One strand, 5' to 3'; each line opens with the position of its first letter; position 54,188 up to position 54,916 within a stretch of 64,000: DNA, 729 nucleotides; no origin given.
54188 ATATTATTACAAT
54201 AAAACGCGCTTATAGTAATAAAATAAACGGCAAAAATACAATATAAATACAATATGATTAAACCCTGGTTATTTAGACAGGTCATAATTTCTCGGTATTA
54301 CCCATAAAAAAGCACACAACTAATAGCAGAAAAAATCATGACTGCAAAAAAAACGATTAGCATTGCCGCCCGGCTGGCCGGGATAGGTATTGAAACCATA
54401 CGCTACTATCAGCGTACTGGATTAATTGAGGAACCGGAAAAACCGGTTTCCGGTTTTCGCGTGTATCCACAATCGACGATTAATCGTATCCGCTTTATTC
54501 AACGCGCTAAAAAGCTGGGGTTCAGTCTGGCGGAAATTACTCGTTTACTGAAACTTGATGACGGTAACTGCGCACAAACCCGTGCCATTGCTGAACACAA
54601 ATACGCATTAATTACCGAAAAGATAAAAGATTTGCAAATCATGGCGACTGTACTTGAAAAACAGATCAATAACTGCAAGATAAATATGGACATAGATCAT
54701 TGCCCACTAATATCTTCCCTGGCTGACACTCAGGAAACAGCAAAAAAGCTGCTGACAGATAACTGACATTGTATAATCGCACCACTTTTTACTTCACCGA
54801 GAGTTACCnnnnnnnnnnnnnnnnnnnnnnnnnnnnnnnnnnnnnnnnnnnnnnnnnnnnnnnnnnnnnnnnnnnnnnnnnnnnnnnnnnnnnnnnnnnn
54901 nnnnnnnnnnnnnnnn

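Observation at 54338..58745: Putative metal/thiol-stress island: PbrR/CadR-like MerR regulator - DUF1015 - gshA (TTG start) - DUF1841 - secreted Cys/Met-rich protein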

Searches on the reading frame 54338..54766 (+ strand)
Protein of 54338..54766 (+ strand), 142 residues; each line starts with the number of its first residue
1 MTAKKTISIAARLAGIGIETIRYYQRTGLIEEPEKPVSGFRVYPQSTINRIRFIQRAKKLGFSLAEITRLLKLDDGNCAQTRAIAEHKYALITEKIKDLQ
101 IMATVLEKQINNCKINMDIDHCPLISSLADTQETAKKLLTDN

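Call 3: search_protein_families(library=pfam, proteins=[window:54338-54766:+], max_evalue=0.01)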
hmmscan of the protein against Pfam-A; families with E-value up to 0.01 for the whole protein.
window:54338-54766:+ (142 aa): 4 families
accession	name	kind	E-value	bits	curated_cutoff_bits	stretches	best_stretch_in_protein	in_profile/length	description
PF13411.12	MerR_1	-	2.3e-15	56.9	21.6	1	6-72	2-67/69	MerR HTH family regulatory protein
PF09278.17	MerR-DNA-bind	-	2.8e-14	53.9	25.4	1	49-107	2-63/65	MerR, DNA binding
PF00376.29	MerR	-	2.8e-10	40.3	28.2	1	6-43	1-38/38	MerR family regulatory protein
PF07506.17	RepB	-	0.0018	18.8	30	1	46-86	6-48/185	RepB plasmid partitioning protein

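Call 4: search_protein_families(library=ncbifam, proteins=[window:54338-54766:+], max_evalue=0.01)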
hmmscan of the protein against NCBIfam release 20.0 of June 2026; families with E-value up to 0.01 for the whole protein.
window:54338-54766:+ (142 aa): 17 families
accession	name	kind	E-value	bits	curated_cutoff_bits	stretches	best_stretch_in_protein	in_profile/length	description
TIGR02051.1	MerR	equivalog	1.5e-42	144.7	150.85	1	6-128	1-124/124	mercury resistance transcriptional regulator MerR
NF010315.0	PRK13752.1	subfamily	5.8e-36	123.7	261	1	5-136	8-140/144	mercury resistance transcriptional regulator MerR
NF007069.0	PRK09514.1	equivalog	4.2e-25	88.4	143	1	10-136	7-138/141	Zn(2+)-responsive transcriptional regulator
TIGR02044.1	CueR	equivalog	1e-24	87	147.4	1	7-128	3-126/127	Cu(I)-responsive transcriptional regulator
TIGR02043.1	ZntR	equivalog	2.5e-24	85.9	167.95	1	10-128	7-130/131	Zn(2+)-responsive transcriptional regulator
TIGR02047.1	CadR-PbrR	equivalog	7.6e-21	74.5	151.45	1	11-127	7-126/127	Cd(II)/Pb(II)-responsive transcriptional regulator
NF007590.0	PRK10227.1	equivalog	4e-14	52.8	244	1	7-131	3-129/135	Cu(I)-responsive transcriptional regulator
NF047375.1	HeatShock_HspR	equivalog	1.1e-12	47.7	105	1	6-85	5-84/92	heat shock protein transcriptional repressor HspR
NF041849.1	trans_regNmlR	equivalog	4.8e-12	46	175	1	8-114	4-113/117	stress response transcriptional regulator NmlR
TIGR02054.1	MerD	equivalog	3.2e-10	40.6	103.65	1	5-106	4-106/120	mercuric resistance transcriptional repressor MerD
TIGR01950.1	SoxR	equivalog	1.4e-08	34.6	116.9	1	8-125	5-123/142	redox-sensitive transcriptional activator SoxR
NF047377.1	heat_HspR_dupli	exception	6.9e-08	32.2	300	1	7-78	8-79/214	heat shock protein transcriptional repressor HspR, fused homodimer type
NF053782.1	ChlnTransRegdde3219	equivalog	4.7e-06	26.3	450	1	7-108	9-104/278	choline utilization transcriptional activator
NF050798.1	TF_FtsR_Actino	equivalog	1.9e-05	24.8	150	1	16-77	17-79/223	transcriptional regulator FtsR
NF011617.0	PRK15043.1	equivalog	0.00013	21.3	417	1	5-80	4-79/243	HTH-type transcriptional regulator MlrA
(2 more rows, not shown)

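Call 39: find_homologous_proteins(query=window:54338-54766:+, max_evalue=0.001)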
Query window:54338-54766:+ (142 aa): 103 proteins with E <= 0.001 among 154 candidates.
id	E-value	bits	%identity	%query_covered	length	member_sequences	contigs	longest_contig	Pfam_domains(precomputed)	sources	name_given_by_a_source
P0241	1.3e-85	302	100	100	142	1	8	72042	PF00376.30,PF13411.13,PF09278.18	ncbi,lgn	-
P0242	6.9e-72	257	86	100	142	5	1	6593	PF00376.30,PF13411.13,PF09278.18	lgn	-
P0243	2.1e-67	243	81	100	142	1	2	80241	PF00376.30,PF13411.13,PF09278.18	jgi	-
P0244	5.5e-52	193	67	99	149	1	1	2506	PF00376.30,PF13411.13,PF09278.18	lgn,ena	-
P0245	1.8e-50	188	70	90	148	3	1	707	PF00376.30,PF13411.13,PF09278.18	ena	-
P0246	3.0e-50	187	72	89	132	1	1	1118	PF00376.30,PF13411.13,PF09278.18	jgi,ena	-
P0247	1.0e-49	186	72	89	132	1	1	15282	PF00376.30,PF13411.13,PF09278.18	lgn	-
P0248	1.4e-49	185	71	89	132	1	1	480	PF00376.30,PF13411.13,PF09278.18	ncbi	-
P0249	6.7e-49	183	67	93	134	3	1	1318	PF00376.30,PF13411.13,PF09278.18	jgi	-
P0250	6.9e-49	183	67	91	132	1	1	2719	PF00376.30,PF13411.13,PF09278.18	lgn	-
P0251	8.8e-49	182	69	89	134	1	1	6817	PF00376.30,PF13411.13,PF09278.18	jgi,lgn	jgi:MerR family mercuric resistance operon transcriptional regulator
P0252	4.0e-48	180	70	89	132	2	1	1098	PF00376.30,PF13411.13,PF09278.18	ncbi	-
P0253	6.2e-48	180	68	91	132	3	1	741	PF00376.30,PF13411.13,PF09278.18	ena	-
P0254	8.4e-48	179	67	92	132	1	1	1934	PF00376.30,PF13411.13,PF09278.18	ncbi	-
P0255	2.2e-47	178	67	92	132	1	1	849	PF00376.30,PF13411.13,PF09278.18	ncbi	-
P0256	7.7e-47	176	66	90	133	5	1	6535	PF00376.30,PF13411.13,PF09278.18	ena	-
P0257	8.2e-47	176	68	91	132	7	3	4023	PF00376.30,PF13411.13,PF09278.18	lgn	-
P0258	7.7e-46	173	67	89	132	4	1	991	PF00376.30,PF13411.13,PF09278.18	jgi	-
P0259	1.6e-45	172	66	92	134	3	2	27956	PF00376.30,PF13411.13,PF09278.18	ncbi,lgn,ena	-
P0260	2.8e-45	171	66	91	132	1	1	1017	PF00376.30,PF13411.13,PF09278.18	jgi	-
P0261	3.4e-44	168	65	90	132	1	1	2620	PF00376.30,PF13411.13,PF09278.18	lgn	-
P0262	1.2e-43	166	65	89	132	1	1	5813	PF00376.30,PF13411.13,PF09278.18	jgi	-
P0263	3.0e-43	165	63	92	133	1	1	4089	PF00376.30,PF13411.13,PF09278.18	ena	-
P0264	4.4e-41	158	59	87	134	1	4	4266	PF00376.30,PF13411.13,PF09278.18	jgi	jgi:MerR family mercuric resistance operon transcriptional regulator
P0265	4.8e-41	157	57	89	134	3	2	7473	PF00376.30,PF13411.13,PF09278.18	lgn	-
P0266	7.4e-40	154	60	87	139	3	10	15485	PF00376.30,PF13411.13,PF09278.18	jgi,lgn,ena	jgi:MerR family mercuric resistance operon transcriptional regulator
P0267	1.9e-39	152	59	87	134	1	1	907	PF00376.30,PF13411.13,PF09278.18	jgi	jgi:MerR family mercuric resistance operon transcriptional regulator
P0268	2.2e-39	152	58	91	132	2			PF00376.30,PF13411.13,PF09278.18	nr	nr:MerR family transcriptional regulator [Crenothrix polyspora]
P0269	2.4e-39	152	59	83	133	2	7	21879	PF00376.30,PF13411.13,PF09278.18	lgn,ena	-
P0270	8.3e-39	150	55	88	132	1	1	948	PF00376.30,PF13411.13,PF09278.18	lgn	-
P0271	1.6e-38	149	58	87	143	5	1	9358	PF00376.30,PF13411.13,PF09278.18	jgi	jgi:Hg(II)-responsive transcriptional regulator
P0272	1.6e-38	149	57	87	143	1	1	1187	PF00376.30,PF13411.13,PF09278.18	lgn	-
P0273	2.0e-38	149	58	87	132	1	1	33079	PF00376.30,PF13411.13,PF09278.18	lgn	-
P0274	2.1e-38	149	57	92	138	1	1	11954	PF00376.30,PF13411.13,PF09278.18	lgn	-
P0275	3.1e-38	148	56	87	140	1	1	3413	PF00376.30,PF13411.13,PF09278.18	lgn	-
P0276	3.1e-38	148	58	92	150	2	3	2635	PF00376.30,PF13411.13,PF09278.18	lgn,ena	-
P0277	5.9e-38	148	57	87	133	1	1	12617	PF00376.30,PF13411.13,PF09278.18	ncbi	-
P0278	8.2e-38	147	55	89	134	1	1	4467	PF00376.30,PF13411.13,PF09278.18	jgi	jgi:MerR family mercuric resistance operon transcriptional regulator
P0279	1.3e-37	146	55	90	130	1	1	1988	PF00376.30,PF13411.13,PF09278.18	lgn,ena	-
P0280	3.9e-37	145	56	91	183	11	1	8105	PF00376.30,PF13411.13,PF09278.18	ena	-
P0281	5.1e-37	144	57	87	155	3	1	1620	PF00376.30,PF13411.13,PF09278.18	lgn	-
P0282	5.8e-37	144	56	92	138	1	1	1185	PF00376.30,PF13411.13,PF09278.18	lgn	-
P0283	8.2e-37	144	56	92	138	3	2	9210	PF00376.30,PF13411.13,PF09278.18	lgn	-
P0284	8.4e-37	144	55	95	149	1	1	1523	PF00376.30,PF13411.13,PF09278.18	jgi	jgi:MerR family mercuric resistance operon transcriptional regulator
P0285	2.2e-36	142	56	87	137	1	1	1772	PF00376.30,PF13411.13,PF09278.18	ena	-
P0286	3.2e-36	142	56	87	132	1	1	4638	PF00376.30,PF13411.13,PF09278.18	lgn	-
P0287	7.5e-36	141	57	87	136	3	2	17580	PF00376.30,PF13411.13,PF09278.18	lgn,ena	-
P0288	8.4e-36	141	54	87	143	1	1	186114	PF00376.30,PF13411.13,PF09278.18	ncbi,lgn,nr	ncbi:MAG: MerR family transcriptional regulator [Methylococcales bacterium]|nr:MerR family transcrip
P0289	1.7e-35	140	54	87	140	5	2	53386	PF00376.30,PF13411.13,PF09278.18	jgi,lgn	jgi:MerR family mercuric resistance operon transcriptional regulator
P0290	8.4e-35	137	54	87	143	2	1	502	PF00376.30,PF13411.13,PF09278.18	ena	-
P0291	1.3e-34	137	55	88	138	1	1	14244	PF00376.30,PF13411.13,PF09278.18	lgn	-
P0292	5.1e-33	132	52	87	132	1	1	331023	PF00376.30,PF13411.13,PF09278.18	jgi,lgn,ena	-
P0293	5.1e-33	132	52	87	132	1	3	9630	PF00376.30,PF13411.13,PF09278.18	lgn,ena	-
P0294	2.9e-32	129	54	85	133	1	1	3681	PF00376.30,PF13411.13,PF09278.18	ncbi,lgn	-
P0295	1.9e-31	126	50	87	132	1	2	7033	PF00376.30,PF13411.13,PF09278.18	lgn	-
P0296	1.9e-31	126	51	90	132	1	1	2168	PF00376.30,PF13411.13,PF09278.18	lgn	-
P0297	4.9e-31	125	46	88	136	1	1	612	PF00376.30,PF13411.13,PF09278.18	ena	-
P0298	3.0e-30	123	51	89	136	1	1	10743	PF00376.30,PF13411.13,PF09278.18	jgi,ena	-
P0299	1.3e-29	121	62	69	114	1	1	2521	PF00376.30,PF13411.13,PF09278.18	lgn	-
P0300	1.6e-29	120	50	87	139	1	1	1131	PF00376.30,PF13411.13,PF09278.18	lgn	-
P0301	2.5e-29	120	48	87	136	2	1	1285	PF00376.30,PF13411.13,PF09278.18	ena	-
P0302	7.8e-29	118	49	87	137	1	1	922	PF00376.30,PF13411.13,PF09278.18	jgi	-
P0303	2.7e-28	116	45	93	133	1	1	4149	PF00376.30,PF13411.13,PF09278.18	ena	-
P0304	2.7e-28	116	45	93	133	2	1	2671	PF00376.30,PF13411.13,PF09278.18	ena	-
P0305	2.8e-28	116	44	93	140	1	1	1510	PF00376.30,PF13411.13,PF09278.18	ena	-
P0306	3.0e-28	116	61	67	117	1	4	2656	PF00376.30,PF13411.13,PF09278.18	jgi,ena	jgi:MerR family mercuric resistance operon transcriptional regulator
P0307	3.4e-28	116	44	93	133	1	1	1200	PF00376.30,PF13411.13,PF09278.18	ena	-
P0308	4.6e-28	116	47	89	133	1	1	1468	PF00376.30,PF13411.13,PF09278.18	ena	-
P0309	8.2e-28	115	47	91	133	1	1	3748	PF00376.30,PF13411.13,PF09278.18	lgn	-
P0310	8.5e-28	115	45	93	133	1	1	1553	PF00376.30,PF13411.13,PF09278.18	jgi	-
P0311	2.2e-27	113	45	92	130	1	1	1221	PF00376.30,PF13411.13,PF09278.18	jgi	jgi:MerR family mercuric resistance operon transcriptional regulator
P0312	2.5e-27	113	50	87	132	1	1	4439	PF00376.30,PF13411.13,PF09278.18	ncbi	ncbi:MAG: Hg(II)-responsive transcriptional regulator [Burkholderiales bacterium]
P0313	6.2e-27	112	47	90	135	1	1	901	PF00376.30,PF13411.13,PF09278.18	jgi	jgi:MerR family transcriptional regulator, mercuric resistance operon regulatory protein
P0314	1.5e-26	111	46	87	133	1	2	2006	PF00376.30,PF13411.13,PF09278.18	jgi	jgi:MerR family transcriptional regulator, mercuric resistance operon regulatory protein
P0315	1.7e-26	110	48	89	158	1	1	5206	PF00376.30,PF13411.13,PF09278.18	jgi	jgi:MerR family transcriptional regulator, mercuric resistance operon regulatory protein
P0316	3.5e-26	109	48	87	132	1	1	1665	PF00376.30,PF13411.13,PF09278.18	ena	-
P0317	1.1e-25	108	48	87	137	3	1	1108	PF00376.30,PF13411.13,PF09278.18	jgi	jgi:MerR family mercuric resistance operon transcriptional regulator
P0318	1.9e-25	107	45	90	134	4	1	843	PF00376.30,PF13411.13,PF09278.18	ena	-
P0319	4.3e-25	106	74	51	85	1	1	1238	PF00376.30,PF13411.13,PF09278.18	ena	-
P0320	4.9e-25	106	46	87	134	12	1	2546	PF00376.30,PF13411.13,PF09278.18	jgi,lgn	jgi:MerR family mercuric resistance operon transcriptional regulator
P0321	1.6e-24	104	50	87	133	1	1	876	PF00376.30,PF13411.13,PF09278.18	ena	-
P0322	1.6e-24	104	48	91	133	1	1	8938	PF00376.30,PF13411.13,PF09278.18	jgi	jgi:MerR family transcriptional regulator, mercuric resistance operon regulatory protein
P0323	2.3e-24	104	47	87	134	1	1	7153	PF00376.30,PF13411.13,PF09278.18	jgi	jgi:MerR family mercuric resistance operon transcriptional regulator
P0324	3.6e-24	103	48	91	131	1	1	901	PF00376.30,PF13411.13,PF09278.18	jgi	jgi:MerR family mercuric resistance operon transcriptional regulator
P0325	4.6e-24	103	46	91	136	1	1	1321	PF00376.30,PF13411.13,PF09278.18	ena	-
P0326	1.1e-23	101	47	95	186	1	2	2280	PF00376.30,PF13411.13,PF09278.18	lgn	-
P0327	2.5e-23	100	41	94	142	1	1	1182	PF00376.30,PF13411.13,PF09278.18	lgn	-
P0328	2.6e-23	100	45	92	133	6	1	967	PF00376.30,PF13411.13,PF09278.18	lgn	-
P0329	3.8e-23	100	43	93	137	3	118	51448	PF00376.30,PF13411.13,PF09278.18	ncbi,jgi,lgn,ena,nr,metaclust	ncbi:MAG: MerR family transcriptional regulator [Gammaproteobacteria bacterium]|jgi:MerR family merc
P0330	1.9e-22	97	44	92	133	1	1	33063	PF00376.30,PF13411.13,PF09278.18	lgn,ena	-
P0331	1.9e-22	97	45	90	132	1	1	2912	PF00376.30,PF13411.13,PF09278.18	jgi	jgi:MerR family mercuric resistance operon transcriptional regulator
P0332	3.3e-22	97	47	90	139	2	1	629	PF00376.30,PF13411.13,PF09278.18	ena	-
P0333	1.1e-21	95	48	80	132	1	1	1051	PF00376.30,PF13411.13,PF09278.18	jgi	-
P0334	1.7e-21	94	43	90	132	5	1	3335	PF00376.30,PF13411.13,PF09278.18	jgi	jgi:MerR family transcriptional regulator, mercuric resistance operon regulatory protein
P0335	2.1e-21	94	48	80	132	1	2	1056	PF00376.30,PF13411.13,PF09278.18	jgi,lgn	jgi:Predicted transcriptional regulators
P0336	1.0e-20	92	48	80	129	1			PF00376.30,PF13411.13,PF09278.18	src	-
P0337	2.9e-20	90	48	77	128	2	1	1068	PF00376.30,PF13411.13,PF09278.18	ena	-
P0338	7.0e-20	89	44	90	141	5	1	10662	PF00376.30,PF13411.13,PF09278.18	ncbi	ncbi:MAG: MerR family transcriptional regulator [Usitatibacter sp.]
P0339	2.8e-19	87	46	80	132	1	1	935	PF00376.30,PF13411.13,PF09278.18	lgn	-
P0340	5.5e-19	86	42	92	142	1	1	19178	PF00376.30,PF13411.13,PF09278.18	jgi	jgi:MerR family mercuric resistance operon transcriptional regulator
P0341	2.0e-18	84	55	62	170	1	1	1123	PF00376.30,PF13411.13,PF09278.18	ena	-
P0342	2.6e-18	84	44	80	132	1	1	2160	PF00376.30,PF13411.13,PF09278.18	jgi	jgi:MerR family transcriptional regulator, mercuric resistance operon regulatory protein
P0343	1.8e-5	43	40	49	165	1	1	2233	PF00376.30,PF13411.13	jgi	jgi:DNA-binding transcriptional MerR regulator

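Call 42: find_encoding_contigs(protein=P0247, flank=5000, max_places=1)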
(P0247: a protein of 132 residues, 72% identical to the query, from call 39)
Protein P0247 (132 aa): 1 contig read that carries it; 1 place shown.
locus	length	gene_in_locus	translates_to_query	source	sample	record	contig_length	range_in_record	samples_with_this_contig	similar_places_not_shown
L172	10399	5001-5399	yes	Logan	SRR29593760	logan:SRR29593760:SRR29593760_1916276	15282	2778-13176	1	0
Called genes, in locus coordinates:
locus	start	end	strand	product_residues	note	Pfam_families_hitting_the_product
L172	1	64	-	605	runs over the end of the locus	PF00009:GTP_EFTU, PF01926:MMR_HSR1 (weak), PF22042:EF-G_D2 (weak), PF03144:GTP_EFTU_D2, PF00679:EFG_C, PF21018:BipA_C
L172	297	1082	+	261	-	-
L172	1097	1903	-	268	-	PF01113:DapB_N, PF05173:DapB_C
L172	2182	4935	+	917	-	PF18339:Tudor_1_RapA, PF18337:Tudor_RapA, PF00176:SNF2-rel_dom, PF04851:ResIII, PF00271:Helicase_C, PF12137:RapA_C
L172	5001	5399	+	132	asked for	PF00376:MerR, PF13411:MerR_1, PF09278:MerR-DNA-bind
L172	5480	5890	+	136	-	PF03203:MerC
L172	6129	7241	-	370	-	PF13593:SBF_like (weak), PF01758:SBF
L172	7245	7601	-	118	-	PF01451:LMWPc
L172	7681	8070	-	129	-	PF12840:HTH_20 (weak), PF01022:HTH_5, PF13412:HTH_24 (weak)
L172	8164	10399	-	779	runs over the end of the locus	PF19335:HMBD, PF00122:E1-E2_ATPase, PF00702:Hydrolase, PF12710:HAD (faint), PF08282:Hydrolase_3 (faint)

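Call 43: find_encoding_contigs(protein=P0259, flank=5000, max_places=1)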
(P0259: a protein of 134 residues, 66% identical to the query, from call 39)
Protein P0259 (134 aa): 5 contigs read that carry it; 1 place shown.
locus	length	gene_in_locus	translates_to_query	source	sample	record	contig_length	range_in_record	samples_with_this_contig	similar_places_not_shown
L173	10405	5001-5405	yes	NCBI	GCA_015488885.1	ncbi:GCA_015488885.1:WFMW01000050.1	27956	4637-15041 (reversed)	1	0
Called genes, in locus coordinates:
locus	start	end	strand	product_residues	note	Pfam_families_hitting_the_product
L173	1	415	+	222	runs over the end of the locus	PF04205:FMN_bind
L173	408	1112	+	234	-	PF02508:Rnf-Nqr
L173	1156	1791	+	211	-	PF00730:HhH-GPD, PF00633:HHH (weak), PF10576:EndIII_4Fe-2S (faint)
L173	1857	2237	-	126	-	PF07027:DUF1318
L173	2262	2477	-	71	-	PF13617:Lipoprotein_19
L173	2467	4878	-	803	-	PF11739:YdbH-like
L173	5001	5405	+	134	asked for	PF00376:MerR, PF13411:MerR_1, PF09278:MerR-DNA-bind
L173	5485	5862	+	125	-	PF01022:HTH_5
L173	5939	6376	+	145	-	PF01451:LMWPc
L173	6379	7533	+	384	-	PF13593:SBF_like (weak), PF01758:SBF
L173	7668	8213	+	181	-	PF04542:Sigma70_r2, PF08281:Sigma70_r4_2 (faint)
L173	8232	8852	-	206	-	PF01625:PMSR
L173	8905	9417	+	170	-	PF14539:DUF4442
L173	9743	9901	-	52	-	-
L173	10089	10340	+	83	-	-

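Call 44: find_encoding_contigs(protein=P0288, flank=5000, max_places=1)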
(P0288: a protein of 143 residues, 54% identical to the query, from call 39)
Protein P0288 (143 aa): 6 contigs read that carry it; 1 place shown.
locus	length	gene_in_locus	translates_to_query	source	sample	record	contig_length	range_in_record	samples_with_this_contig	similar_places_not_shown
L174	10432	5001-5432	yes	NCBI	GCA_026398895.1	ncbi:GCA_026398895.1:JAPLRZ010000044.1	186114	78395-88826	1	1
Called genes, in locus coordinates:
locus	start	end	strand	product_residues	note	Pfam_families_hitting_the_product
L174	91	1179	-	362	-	PF00383:dCMP_cyt_deam_1, PF14437:MafB19-deam, PF01872:RibD_C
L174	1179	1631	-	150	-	PF22811:Zn_ribbon_NrdR, PF03477:ATP-cone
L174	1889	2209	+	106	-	-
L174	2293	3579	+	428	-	PF02321:OEP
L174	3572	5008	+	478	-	PF25919:BSH_CusB, PF25973:BSH_CzcB, PF25954:Beta-barrel_RND_2, PF25944:Beta-barrel_RND, PF25967:RND-MFP_C, PF25975:CzcB_C, PF25989:YknX_C (weak)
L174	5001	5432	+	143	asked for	PF00376:MerR, PF13411:MerR_1, PF09278:MerR-DNA-bind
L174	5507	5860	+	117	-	PF02411:MerT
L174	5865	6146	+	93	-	PF00403:HMA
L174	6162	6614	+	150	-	PF18423:zf_CopZ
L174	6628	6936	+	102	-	-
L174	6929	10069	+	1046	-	PF00873:ACR_tran, PF03176:MMPL (faint)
